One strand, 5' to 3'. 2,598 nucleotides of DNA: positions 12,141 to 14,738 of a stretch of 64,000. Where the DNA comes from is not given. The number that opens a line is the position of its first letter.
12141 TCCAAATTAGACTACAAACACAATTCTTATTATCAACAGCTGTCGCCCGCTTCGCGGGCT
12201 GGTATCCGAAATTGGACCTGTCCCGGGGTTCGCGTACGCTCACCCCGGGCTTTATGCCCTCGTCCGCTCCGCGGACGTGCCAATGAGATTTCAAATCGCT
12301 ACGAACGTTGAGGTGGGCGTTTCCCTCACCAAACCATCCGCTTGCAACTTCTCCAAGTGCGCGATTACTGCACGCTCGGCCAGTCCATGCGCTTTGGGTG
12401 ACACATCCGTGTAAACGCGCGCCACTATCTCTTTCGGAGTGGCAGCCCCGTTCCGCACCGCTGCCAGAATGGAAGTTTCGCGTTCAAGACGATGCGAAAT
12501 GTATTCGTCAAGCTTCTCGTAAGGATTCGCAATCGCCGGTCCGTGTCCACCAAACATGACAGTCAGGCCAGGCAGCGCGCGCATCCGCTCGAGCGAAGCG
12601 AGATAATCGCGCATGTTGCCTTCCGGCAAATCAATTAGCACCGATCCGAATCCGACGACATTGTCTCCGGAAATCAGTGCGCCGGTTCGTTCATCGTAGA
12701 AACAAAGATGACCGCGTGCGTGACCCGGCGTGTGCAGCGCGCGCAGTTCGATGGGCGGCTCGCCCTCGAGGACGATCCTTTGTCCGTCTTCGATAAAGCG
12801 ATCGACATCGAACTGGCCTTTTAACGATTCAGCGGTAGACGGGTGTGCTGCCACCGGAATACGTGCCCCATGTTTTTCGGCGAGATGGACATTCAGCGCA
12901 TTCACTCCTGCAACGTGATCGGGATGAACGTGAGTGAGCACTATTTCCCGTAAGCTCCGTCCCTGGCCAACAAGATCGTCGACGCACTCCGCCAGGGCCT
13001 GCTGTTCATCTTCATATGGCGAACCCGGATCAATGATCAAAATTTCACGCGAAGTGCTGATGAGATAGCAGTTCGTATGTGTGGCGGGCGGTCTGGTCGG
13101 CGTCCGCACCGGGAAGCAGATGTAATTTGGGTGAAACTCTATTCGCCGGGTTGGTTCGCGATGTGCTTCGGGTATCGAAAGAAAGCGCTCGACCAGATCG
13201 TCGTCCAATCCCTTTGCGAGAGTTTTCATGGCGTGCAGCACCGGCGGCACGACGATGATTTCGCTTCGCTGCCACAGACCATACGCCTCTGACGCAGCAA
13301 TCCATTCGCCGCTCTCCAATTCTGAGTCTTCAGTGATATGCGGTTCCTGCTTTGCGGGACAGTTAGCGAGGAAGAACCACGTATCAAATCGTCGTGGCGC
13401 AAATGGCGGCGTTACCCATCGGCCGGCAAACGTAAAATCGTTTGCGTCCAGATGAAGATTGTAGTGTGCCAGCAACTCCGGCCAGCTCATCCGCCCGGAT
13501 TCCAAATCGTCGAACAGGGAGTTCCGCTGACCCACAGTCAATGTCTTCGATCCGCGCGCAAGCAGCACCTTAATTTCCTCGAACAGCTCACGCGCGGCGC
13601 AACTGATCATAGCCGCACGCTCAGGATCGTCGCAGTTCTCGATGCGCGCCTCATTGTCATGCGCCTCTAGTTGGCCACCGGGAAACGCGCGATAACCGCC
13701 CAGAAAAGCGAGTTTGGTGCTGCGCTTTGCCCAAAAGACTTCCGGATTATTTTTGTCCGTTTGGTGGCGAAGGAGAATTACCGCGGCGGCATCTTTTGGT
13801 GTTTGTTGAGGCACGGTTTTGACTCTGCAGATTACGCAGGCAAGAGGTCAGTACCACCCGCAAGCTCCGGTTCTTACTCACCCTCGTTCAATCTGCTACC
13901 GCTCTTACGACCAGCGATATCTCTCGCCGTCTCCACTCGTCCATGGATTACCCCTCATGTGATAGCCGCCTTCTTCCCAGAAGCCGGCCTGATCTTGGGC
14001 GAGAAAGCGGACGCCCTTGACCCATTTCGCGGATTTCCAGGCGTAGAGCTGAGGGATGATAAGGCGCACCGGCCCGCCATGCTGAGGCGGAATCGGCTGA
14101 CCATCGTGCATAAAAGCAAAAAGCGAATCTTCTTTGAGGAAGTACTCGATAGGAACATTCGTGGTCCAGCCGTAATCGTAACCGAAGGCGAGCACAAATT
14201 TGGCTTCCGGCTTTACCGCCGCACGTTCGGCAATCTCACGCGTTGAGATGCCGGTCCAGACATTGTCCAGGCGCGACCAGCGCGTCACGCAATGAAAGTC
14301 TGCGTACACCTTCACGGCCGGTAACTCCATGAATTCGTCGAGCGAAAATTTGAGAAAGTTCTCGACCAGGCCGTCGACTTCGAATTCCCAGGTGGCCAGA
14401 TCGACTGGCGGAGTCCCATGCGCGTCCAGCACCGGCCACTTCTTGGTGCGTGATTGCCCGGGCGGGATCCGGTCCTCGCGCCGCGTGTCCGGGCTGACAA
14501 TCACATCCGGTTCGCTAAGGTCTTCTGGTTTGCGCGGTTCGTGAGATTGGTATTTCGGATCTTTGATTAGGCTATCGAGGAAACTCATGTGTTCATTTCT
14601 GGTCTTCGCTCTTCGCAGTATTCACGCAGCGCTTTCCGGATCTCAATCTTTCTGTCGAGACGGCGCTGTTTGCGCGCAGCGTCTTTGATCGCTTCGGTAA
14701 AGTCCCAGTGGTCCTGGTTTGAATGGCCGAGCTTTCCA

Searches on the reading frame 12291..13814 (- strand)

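Call 79: search_protein_families(library=pfam, proteins=[window:12291-13814:-], max_evalue=0.00001)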
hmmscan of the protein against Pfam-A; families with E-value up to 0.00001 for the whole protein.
window:12291-13814:- (507 aa): 4 families
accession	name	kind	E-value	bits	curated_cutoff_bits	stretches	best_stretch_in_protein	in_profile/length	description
PF00753.33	Lactamase_B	-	3.2e-23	83.1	22.7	1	245-424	4-196/196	Metallo-beta-lactamase superfamily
PF17778.7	BLACT_WH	-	1.4e-12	47.8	22.8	1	459-499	1-41/46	Beta-lactamase associated winged helix domain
PF19583.5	ODP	-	1.8e-09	38.2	27.2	1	246-388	2-139/194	ODP family beta lactamase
PF12706.13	Lactamase_B_2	-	2.3e-06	27.8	27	1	261-343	5-82/200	Beta-lactamase superfamily domain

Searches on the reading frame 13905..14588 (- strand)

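Call 80: search_protein_families(library=pfam, proteins=[window:13905-14588:-], max_evalue=0.00001)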
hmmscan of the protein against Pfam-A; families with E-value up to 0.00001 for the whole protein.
window:13905-14588:- (227 aa): 1 family
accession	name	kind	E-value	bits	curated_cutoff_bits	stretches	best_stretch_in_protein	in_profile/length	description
PF00174.25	Oxidored_molyb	-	7.8e-41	139.9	24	1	58-204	2-169/169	Oxidoreductase molybdopterin binding domain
